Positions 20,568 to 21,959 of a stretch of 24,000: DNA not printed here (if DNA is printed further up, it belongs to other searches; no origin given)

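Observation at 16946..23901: Seven-gene same-strand cluster: candidate undescribed ADP-ribose/NAD-linked signalling system coupled to c-di-GMP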

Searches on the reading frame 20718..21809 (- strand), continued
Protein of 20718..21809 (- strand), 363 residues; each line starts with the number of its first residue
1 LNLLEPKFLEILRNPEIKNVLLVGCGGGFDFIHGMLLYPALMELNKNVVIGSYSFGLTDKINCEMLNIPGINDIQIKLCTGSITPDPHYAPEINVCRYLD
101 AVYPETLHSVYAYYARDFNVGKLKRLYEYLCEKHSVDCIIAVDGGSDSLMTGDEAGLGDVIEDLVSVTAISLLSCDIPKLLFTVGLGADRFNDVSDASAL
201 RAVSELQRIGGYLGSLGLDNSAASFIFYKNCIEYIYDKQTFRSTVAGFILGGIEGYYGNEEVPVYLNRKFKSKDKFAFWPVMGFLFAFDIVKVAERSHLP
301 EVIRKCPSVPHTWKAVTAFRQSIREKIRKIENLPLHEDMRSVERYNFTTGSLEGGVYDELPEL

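Call 26: search_protein_families(library=pfam, proteins=[L009:99-479:+, L009:882-2102:+, L009:2158-3915:+, L009:3915-4601:+, L009:4601-5065:+, L009:5138-6766:-, L009:6898-7545:+, L009:7442-7861:-, L009:13753-14154:-], max_evalue=0.001)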
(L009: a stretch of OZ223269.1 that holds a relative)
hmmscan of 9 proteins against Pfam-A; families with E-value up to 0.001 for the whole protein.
L009:99-479:+ (126 aa): 1 family
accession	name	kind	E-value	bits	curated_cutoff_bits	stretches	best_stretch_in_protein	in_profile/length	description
PF00180.25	Iso_dh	-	8.8e-36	124.3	27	1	1-122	224-348/348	Isocitrate/isopropylmalate dehydrogenase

L009:882-2102:+ (406 aa): 1 family
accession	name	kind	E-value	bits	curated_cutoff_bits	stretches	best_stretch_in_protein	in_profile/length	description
PF03435.24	Sacchrp_dh_NADP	-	3.4e-11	44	25.1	1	5-131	2-129/129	Saccharopine dehydrogenase NADP binding domain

L009:2158-3915:+ (585 aa): 4 families
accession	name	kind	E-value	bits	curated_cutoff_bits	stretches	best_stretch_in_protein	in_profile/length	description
PF13487.12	HD_5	-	1.8e-28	99.9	27.2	1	422-564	35-170/170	HD domain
PF01966.28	HD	-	9.7e-16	58.5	22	1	397-532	2-115/116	HD domain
PF13185.12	GAF_2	-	5.4e-09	36.8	28.6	1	227-365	4-132/136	GAF domain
PF01590.32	GAF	-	2.5e-07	31.7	22.4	1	227-356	2-121/133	GAF domain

L009:3915-4601:+ (228 aa): 2 families
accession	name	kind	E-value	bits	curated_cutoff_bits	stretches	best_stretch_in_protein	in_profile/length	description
PF13545.12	HTH_Crp_2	-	2.2e-12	47.2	27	1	155-223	1-69/70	Crp-like helix-turn-helix domain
PF00027.35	cNMP_binding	-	9.8e-10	38.7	27.5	1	36-122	3-88/89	Cyclic nucleotide-binding domain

L009:4601-5065:+ (154 aa): 4 families
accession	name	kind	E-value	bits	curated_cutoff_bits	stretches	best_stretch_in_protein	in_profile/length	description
PF00583.31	Acetyltransf_1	-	4.2e-16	59.7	20.7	1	36-131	18-116/116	Acetyltransferase (GNAT) family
PF13508.13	Acetyltransf_7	-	1.2e-11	45.2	27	1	50-132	3-83/84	Acetyltransferase (GNAT) domain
PF08445.16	FR47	-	1.4e-07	31.8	22.1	1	63-136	12-82/86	FR47-like protein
PF13673.13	Acetyltransf_10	-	4.7e-07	30.3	23.6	1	52-136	31-112/128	Acetyltransferase (GNAT) domain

L009:5138-6766:- (542 aa): 1 family
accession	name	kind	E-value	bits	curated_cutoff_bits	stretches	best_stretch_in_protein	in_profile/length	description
PF03063.25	Prismane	-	1.7e-181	604.8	27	1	3-537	1-513/513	Prismane/CO dehydrogenase family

L009:6898-7545:+ (215 aa): 3 families
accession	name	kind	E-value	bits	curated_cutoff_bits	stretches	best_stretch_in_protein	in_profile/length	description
PF13529.12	Peptidase_C39_2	-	4e-13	50.6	24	1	30-174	2-142/143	Peptidase_C39 like family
PF03412.21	Peptidase_C39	-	0.00025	21.3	22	0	140-187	72-116/133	Peptidase C39 family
PF12385.14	Peptidase_C70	-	0.00072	19.9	19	0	57-175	17-124/141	Papain-like cysteine protease AvrRpt2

L009:7442-7861:- (139 aa): 0 families

L009:13753-14154:- (133 aa): 0 families

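Call 49: predict_structure(alignment_id=A1)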
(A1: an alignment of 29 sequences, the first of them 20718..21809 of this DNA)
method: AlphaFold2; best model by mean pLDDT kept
length: 363 residues; sequences in the alignment: 29
mean_pLDDT: 85.8   pTM: 0.86
mean pLDDT of the five models: 85.8, 84.7, 84.2, 83.2, 82.4
residues with pLDDT >= 90: 209; 70-90: 99; 50-70: 44; < 50: 11
segments of 3 or more residues with pLDDT < 50: 356-363
pLDDT, mean of each block of 10 residues (from residue 1): 86 98 86 96 97 77 88 92 93 96 96 90 96 98 86 63 89 96 82 64 94 95 97 96 91 84 81 76 94 92 94 91 81 61 58 51 42
secondary structure, 60 per line:
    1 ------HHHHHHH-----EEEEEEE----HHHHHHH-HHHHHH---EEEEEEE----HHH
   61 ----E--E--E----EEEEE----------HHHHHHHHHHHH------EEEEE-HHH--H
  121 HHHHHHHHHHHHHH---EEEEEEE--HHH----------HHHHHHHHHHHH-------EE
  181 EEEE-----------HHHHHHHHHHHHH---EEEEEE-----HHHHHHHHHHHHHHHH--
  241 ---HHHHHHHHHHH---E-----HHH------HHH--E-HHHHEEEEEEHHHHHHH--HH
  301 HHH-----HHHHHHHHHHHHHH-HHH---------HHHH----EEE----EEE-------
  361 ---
elements in order: H7-13 E19-25 H30-36 H38-43 E47-53 E76-80 H91-102 E109-113 H120-134 E138-144 H160-171 E179-184 H196-208 E212-217 H223-238 H244-254 H280-283 E284-289 H290-296 H299-303 H309-322 H336-339 E344-346 E351-353

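Call 53: fold_search(model_id=the predicted structure, library=pdb)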
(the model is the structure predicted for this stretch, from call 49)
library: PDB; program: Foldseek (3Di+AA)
matches with E <= 10: 1189; with E <= 0.001: 0
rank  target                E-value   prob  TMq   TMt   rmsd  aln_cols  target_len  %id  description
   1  5ksr_D                2.3e-03  0.97  0.25  0.33   8.6       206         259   13  Stationary phase survival protein E (SurE) from Xylella fastidiosa - XFSurE-TB (Tetramer Bigger). (released 2017-07-19)
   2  5ksq_A                5.5e-03  0.91  0.24  0.32  10.0       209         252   12  Stationary phase survival protein E (SurE) from Xylella fastidiosa (released 2017-07-19)
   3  5ksr_A                8.8e-03  0.85  0.24  0.32   8.3       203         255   12  Stationary phase survival protein E (SurE) from Xylella fastidiosa - XFSurE-TB (Tetramer Bigger). (released 2017-07-19)
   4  4fzr                  9.9e-03  0.66  0.19  0.20  13.0       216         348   13  Crystal Structure of SsfS6, Streptomyces sp. SF2575 glycosyltransferase (released 2012-07-25)
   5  5ksq_B                1.1e-02  0.93  0.24  0.32   8.5       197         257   12  Stationary phase survival protein E (SurE) from Xylella fastidiosa (released 2017-07-19)
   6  5ksr_B                1.4e-02  0.89  0.24  0.32   7.9       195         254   12  Stationary phase survival protein E (SurE) from Xylella fastidiosa - XFSurE-TB (Tetramer Bigger). (released 2017-07-19)
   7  3oti_A                1.8e-02  0.69  0.20  0.19  15.4       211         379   11  Crystal Structure of CalG3, Calicheamicin Glycostyltransferase, TDP and calicheamicin T0 bound form (released 2010-12-15)
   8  5kst_D                2.9e-02  0.54  0.22  0.29   9.7       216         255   12  Stationary phase Survival protein E (SurE) from Xylella fastidiosa- XfSurE-TSAmp (Tetramer Smaller - crystallization w (released 2017-07-19)
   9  8z4i_A                2.9e-02  0.25  0.24  0.23  21.7       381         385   10  crystal structure of Cdn1 in complex with cA3 (released 2026-02-04)
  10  5kst_C                3.2e-02  0.54  0.22  0.29   9.7       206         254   12  Stationary phase Survival protein E (SurE) from Xylella fastidiosa- XfSurE-TSAmp (Tetramer Smaller - crystallization w (released 2017-07-19)
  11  3d0r_B                3.2e-02  0.47  0.19  0.18  15.6       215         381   12  Crystal structure of calG3 from Micromonospora echinospora determined in space group P2(1) (released 2008-06-24)
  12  4obw_C                3.8e-02  0.41  0.23  0.32  14.2       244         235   14  crystal structure of yeast Coq5 in the SAM bound form (released 2014-08-06)
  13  5kst_A                4.3e-02  0.51  0.22  0.28   9.0       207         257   13  Stationary phase Survival protein E (SurE) from Xylella fastidiosa- XfSurE-TSAmp (Tetramer Smaller - crystallization w (released 2017-07-19)
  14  6l8u_D                4.9e-02  0.41  0.26  0.37  14.6       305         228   12  Crystal structure of human BCDIN3D in complex with SAH (released 2019-12-25)
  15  4gad_A                5.8e-02  0.38  0.20  0.27   9.1       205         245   12  Crystal Structure of D230A/H234A Mutant of Stationary Phase Survival Protein (SurE) from Salmonella typhimurium (released 2013-03-13)
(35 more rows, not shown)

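Call 89: search_protein_representatives(alignment_id=A1)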
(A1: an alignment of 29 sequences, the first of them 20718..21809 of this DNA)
Query: 29 sequences, 357 profile positions. Proteins with E-value up to 0.001 (for the whole library): 1210; up to 1e-10: 790; up to 1e-30: 292. The best 150 are listed.
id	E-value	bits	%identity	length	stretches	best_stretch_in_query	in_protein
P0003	2.6e-159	546.3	-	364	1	7-356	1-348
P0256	1.3e-152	524.3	-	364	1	7-345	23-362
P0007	1.9e-133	461.2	-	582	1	7-352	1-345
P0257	2.0e-130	451.2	-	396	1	5-343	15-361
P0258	7.0e-129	446.2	-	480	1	3-347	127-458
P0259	2.8e-115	401.4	-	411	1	16-339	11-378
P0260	3.0e-114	398.1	-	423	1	8-343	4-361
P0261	8.5e-113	393.3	-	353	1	9-338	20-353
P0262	1.8e-112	392.2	-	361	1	7-341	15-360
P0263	5.3e-110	384.1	-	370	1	9-340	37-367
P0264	2.5e-109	381.8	-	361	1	10-346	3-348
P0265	1.1e-106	373.1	-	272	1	24-261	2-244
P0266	2.5e-106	372.0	-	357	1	17-343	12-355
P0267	2.5e-106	372.0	-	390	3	6-180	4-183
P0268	7.6e-105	367.1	-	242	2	163-344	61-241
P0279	1.3e-85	303.8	-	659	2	5-182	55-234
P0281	4.4e-83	295.5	-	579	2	7-241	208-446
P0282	6.8e-82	291.6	-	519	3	5-182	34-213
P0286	2.7e-74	266.6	-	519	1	6-329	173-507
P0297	3.1e-68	246.7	-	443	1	12-341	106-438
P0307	2.1e-62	227.5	-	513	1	6-343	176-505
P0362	3.9e-49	183.9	-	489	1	11-335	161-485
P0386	4.9e-45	170.4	-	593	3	68-179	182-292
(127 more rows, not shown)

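Call 90: search_protein_families(library=pfam, proteins=[P0258, P0279, P0281, P0286, P0307, P0297, P0362, P0386, P0007, P0282], max_evalue=0.001)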
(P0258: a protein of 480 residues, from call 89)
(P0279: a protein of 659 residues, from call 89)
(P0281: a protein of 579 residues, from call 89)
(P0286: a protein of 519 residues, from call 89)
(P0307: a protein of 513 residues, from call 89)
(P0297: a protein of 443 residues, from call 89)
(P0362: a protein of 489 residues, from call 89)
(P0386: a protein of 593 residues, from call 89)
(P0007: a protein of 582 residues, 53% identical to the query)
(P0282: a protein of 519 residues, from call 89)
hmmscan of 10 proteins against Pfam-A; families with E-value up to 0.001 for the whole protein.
P0258 (480 aa): 2 families
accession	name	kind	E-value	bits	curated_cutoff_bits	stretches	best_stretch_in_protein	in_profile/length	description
PF06626.17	DUF1152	-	2.3e-17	63.6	27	1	250-428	103-274/295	Protein of unknown function (DUF1152)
PF01740.26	STAS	-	5.5e-06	26.6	22.6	1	18-114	8-106/106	STAS domain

P0279 (659 aa): 1 family
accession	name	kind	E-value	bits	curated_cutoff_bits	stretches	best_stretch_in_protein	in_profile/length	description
PF06626.17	DUF1152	-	3.7e-12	46.6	27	1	182-258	107-182/295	Protein of unknown function (DUF1152)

P0281 (579 aa): 1 family
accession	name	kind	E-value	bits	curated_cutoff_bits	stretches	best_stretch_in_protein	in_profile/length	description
PF06626.17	DUF1152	-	5.2e-12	46.1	27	1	337-430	109-198/295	Protein of unknown function (DUF1152)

P0286 (519 aa): 1 family
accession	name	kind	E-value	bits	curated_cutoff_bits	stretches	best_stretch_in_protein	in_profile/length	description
PF06626.17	DUF1152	-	4.3e-11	43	27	1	296-399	102-201/295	Protein of unknown function (DUF1152)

P0307 (513 aa): 1 family
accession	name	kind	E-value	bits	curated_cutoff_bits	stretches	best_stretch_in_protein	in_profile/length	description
PF06626.17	DUF1152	-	1.5e-11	44.6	27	1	281-459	99-260/295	Protein of unknown function (DUF1152)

P0297 (443 aa): 1 family
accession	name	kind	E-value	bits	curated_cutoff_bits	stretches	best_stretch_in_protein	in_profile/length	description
PF06626.17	DUF1152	-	3.3e-11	43.4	27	1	216-416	101-278/295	Protein of unknown function (DUF1152)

P0362 (489 aa): 1 family
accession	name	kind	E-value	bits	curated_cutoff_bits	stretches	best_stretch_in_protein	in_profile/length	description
PF06626.17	DUF1152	-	1.3e-06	28.4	27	1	268-383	101-210/295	Protein of unknown function (DUF1152)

P0386 (593 aa): 0 families

P0007 (582 aa): 1 family
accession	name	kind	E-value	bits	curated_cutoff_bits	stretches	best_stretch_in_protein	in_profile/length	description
PF06626.17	DUF1152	-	7e-10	39.1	27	1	119-311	104-277/295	Protein of unknown function (DUF1152)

P0282 (519 aa): 1 family
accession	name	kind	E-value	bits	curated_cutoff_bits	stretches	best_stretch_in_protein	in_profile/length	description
PF06626.17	DUF1152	-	5e-12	46.1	27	1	156-237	102-182/295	Protein of unknown function (DUF1152)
